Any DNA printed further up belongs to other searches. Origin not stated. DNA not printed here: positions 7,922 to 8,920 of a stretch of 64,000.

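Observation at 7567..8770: Overlapping pair of HIT-like proteins that both lack the nucleophilic middle histidine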

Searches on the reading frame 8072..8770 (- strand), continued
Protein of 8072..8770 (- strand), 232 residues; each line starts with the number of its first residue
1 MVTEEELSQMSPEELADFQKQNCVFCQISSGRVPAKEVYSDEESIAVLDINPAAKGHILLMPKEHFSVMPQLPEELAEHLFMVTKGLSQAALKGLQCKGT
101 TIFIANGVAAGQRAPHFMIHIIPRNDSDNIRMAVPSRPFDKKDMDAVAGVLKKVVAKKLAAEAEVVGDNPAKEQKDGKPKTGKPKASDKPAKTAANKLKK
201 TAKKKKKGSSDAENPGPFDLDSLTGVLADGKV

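Call 48: search_protein_families(library=pfam, proteins=[P0081, P0090, P0284, P0336, P0359, P0379, P0329, P0322, P0369, P0014], max_evalue=0.01)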
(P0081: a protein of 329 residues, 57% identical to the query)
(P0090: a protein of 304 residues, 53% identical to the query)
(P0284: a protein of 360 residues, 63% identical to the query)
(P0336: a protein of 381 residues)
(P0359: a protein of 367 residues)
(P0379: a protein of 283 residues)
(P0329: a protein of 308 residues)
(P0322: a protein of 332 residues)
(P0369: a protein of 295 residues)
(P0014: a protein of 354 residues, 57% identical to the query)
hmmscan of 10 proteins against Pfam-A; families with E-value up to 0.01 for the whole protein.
P0081 (329 aa): 2 families
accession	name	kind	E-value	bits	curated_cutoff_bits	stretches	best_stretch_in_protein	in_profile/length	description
PF01230.28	HIT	-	2.8e-19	70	21.5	1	33-127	3-97/98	HIT domain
PF11969.13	DcpS_C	-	1.2e-10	42.3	24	1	23-124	1-101/114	Scavenger mRNA decapping enzyme C-term binding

P0090 (304 aa): 2 families
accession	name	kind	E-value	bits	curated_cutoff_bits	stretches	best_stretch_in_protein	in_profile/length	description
PF01230.28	HIT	-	1.4e-20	74.2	21.5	1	39-132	4-97/98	HIT domain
PF11969.13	DcpS_C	-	5e-11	43.5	24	1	28-129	1-101/114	Scavenger mRNA decapping enzyme C-term binding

P0284 (360 aa): 3 families
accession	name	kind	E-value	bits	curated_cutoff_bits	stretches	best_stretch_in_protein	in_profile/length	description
PF01230.28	HIT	-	9.5e-22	77.9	21.5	1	35-128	4-97/98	HIT domain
PF11969.13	DcpS_C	-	6.3e-14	52.9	24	1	24-130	1-106/114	Scavenger mRNA decapping enzyme C-term binding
PF04677.20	CwfJ_C_1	-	0.00074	19.8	21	1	18-127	7-110/122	Protein similar to CwfJ C-terminus 1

P0336 (381 aa): 2 families
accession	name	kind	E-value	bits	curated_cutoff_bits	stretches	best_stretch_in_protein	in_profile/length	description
PF01230.28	HIT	-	1.7e-19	70.7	21.5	1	92-185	4-97/98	HIT domain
PF11969.13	DcpS_C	-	6.6e-12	46.4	24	1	81-182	1-101/114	Scavenger mRNA decapping enzyme C-term binding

P0359 (367 aa): 3 families
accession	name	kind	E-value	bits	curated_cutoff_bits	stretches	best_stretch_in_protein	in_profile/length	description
PF01230.28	HIT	-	5.2e-20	72.3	21.5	1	34-128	3-97/98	HIT domain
PF11969.13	DcpS_C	-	4.3e-13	50.2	24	1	24-127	1-103/114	Scavenger mRNA decapping enzyme C-term binding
PF04677.20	CwfJ_C_1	-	9.2e-07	29.2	21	1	18-125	7-108/122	Protein similar to CwfJ C-terminus 1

P0379 (283 aa): 2 families
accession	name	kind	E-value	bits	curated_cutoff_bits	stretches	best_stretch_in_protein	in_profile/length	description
PF01230.28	HIT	-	7.1e-19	68.7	21.5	1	28-122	3-97/98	HIT domain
PF11969.13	DcpS_C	-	5.3e-10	40.2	24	1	18-119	1-101/114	Scavenger mRNA decapping enzyme C-term binding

P0329 (308 aa): 2 families
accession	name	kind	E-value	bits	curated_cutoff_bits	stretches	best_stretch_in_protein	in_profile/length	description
PF01230.28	HIT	-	9.1e-23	81.2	21.5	1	35-129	3-97/98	HIT domain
PF11969.13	DcpS_C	-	7.8e-12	46.1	24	1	25-128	1-103/114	Scavenger mRNA decapping enzyme C-term binding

P0322 (332 aa): 3 families
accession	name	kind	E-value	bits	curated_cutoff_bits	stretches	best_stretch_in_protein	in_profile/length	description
PF01230.28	HIT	-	1.8e-41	141.2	21.5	2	26-121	2-97/98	HIT domain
PF11969.13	DcpS_C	-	3.7e-19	69.7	24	1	17-118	1-101/114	Scavenger mRNA decapping enzyme C-term binding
PF04677.20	CwfJ_C_1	-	3.3e-06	27.4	21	0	8-118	4-108/122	Protein similar to CwfJ C-terminus 1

P0369 (295 aa): 2 families
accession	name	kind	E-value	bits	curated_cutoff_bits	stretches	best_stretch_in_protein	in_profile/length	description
PF01230.28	HIT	-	1.6e-29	102.8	21.5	2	11-107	1-97/98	HIT domain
PF11969.13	DcpS_C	-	2.1e-11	44.7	24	1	4-104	2-101/114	Scavenger mRNA decapping enzyme C-term binding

P0014 (354 aa): 3 families
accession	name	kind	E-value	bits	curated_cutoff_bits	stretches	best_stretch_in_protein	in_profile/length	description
PF01230.28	HIT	-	2.1e-36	124.9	21.5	2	33-126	4-97/98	HIT domain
PF11969.13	DcpS_C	-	1.9e-14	54.5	24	1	22-123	1-101/114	Scavenger mRNA decapping enzyme C-term binding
PF04677.20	CwfJ_C_1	-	3.2e-07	30.7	21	0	17-124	8-109/122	Protein similar to CwfJ C-terminus 1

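Call 51: predict_structure(alignment_id=A1)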
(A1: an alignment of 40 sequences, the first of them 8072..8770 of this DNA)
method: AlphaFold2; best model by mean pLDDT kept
length: 232 residues; sequences in the alignment: 40
mean_pLDDT: 77.5   pTM: 0.56
mean pLDDT of the five models: 77.5, 75.5, 75.3, 75.2, 73.8
residues with pLDDT >= 90: 106; 70-90: 49; 50-70: 34; < 50: 43
segments of 3 or more residues with pLDDT < 50: 167-177, 184-187, 191-197, 200-215, 230-232
pLDDT, mean of each block of 10 residues (from residue 1): 90 92 93 96 96 94 94 97 98 96 83 88 86 64 86 78 55 46 48 46 42 53 68 46
secondary structure, 60 per line:
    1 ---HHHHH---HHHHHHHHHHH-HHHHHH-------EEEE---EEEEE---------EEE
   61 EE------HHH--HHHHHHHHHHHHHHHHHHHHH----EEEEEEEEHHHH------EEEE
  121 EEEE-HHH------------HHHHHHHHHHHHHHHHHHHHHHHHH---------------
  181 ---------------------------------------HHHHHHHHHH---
elements in order: H4-8 H12-22 H24-29 E37-40 E44-48 E58-62 H74-94 E99-106 H107-110 E117-124 H141-165 H220-229

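Call 62: find_encoding_contigs(protein=window:8072-8770:-, flank=3000, max_places=4)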
Protein window:8072-8770:- (232 aa): 4 contigs read that carry it; 2 places shown.
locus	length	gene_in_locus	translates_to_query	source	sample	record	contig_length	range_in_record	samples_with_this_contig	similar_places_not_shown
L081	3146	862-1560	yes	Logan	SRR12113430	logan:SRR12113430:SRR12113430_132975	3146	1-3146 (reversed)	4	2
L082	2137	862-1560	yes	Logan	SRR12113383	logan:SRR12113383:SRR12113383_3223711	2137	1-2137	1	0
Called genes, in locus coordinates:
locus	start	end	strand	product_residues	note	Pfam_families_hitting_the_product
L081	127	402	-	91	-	-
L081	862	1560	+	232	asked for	PF04677:CwfJ_C_1 (weak), PF11969:DcpS_C, PF01230:HIT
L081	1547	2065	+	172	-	PF01230:HIT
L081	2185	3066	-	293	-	PF01478:Peptidase_A24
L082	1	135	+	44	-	?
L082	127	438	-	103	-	-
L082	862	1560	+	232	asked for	PF04677:CwfJ_C_1 (weak), PF11969:DcpS_C, PF01230:HIT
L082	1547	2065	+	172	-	PF01230:HIT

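Call 71: find_encoding_contigs(protein=P0014, flank=4000, max_places=2)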
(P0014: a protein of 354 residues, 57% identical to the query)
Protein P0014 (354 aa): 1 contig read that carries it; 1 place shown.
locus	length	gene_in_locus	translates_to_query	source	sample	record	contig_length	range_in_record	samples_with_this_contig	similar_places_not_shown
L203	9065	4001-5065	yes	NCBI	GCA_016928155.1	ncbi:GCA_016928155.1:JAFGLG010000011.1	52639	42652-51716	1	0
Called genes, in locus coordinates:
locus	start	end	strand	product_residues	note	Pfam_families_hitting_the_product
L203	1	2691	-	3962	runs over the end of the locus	PF13750:Big_3_3 (faint), PF19077:Big_13 (faint), PF17957:Big_7, PF02973:Sialidase (faint), PF13385:Laminin_G_3, PF01839:FG-GAP (faint), PF13517:FG-GAP_3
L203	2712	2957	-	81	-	-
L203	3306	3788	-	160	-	-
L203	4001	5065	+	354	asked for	PF04677:CwfJ_C_1 (faint), PF11969:DcpS_C, PF01230:HIT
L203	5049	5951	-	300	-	-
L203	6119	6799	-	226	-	PF14528:LAGLIDADG_3 (faint)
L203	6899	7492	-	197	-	-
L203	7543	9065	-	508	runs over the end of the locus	PF08497:Radical_SAM_N, PF04055:Radical_SAM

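Call 72: find_encoding_contigs(protein=P0322, flank=3000, max_places=2)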
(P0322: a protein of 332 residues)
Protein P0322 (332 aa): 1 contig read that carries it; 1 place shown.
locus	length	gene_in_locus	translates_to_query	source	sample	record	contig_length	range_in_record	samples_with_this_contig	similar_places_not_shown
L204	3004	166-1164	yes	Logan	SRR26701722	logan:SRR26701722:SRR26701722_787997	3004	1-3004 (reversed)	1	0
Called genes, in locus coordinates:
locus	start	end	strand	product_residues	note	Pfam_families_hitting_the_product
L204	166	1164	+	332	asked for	PF04677:CwfJ_C_1 (faint), PF26217:GDPGP1_N (faint), PF11969:DcpS_C, PF01230:HIT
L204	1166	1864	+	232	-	-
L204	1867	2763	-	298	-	PF01478:Peptidase_A24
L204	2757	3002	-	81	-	?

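Call 74: search_protein_families(library=pfam, proteins=[L204:1166-1864:+, L203:5049-5951:-], max_evalue=0.01)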
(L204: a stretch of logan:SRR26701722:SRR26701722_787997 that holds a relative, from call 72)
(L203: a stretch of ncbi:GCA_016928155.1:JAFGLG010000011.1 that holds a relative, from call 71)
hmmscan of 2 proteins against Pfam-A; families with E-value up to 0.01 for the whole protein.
L204:1166-1864:+ (232 aa): 0 families

L203:5049-5951:- (300 aa): 0 families
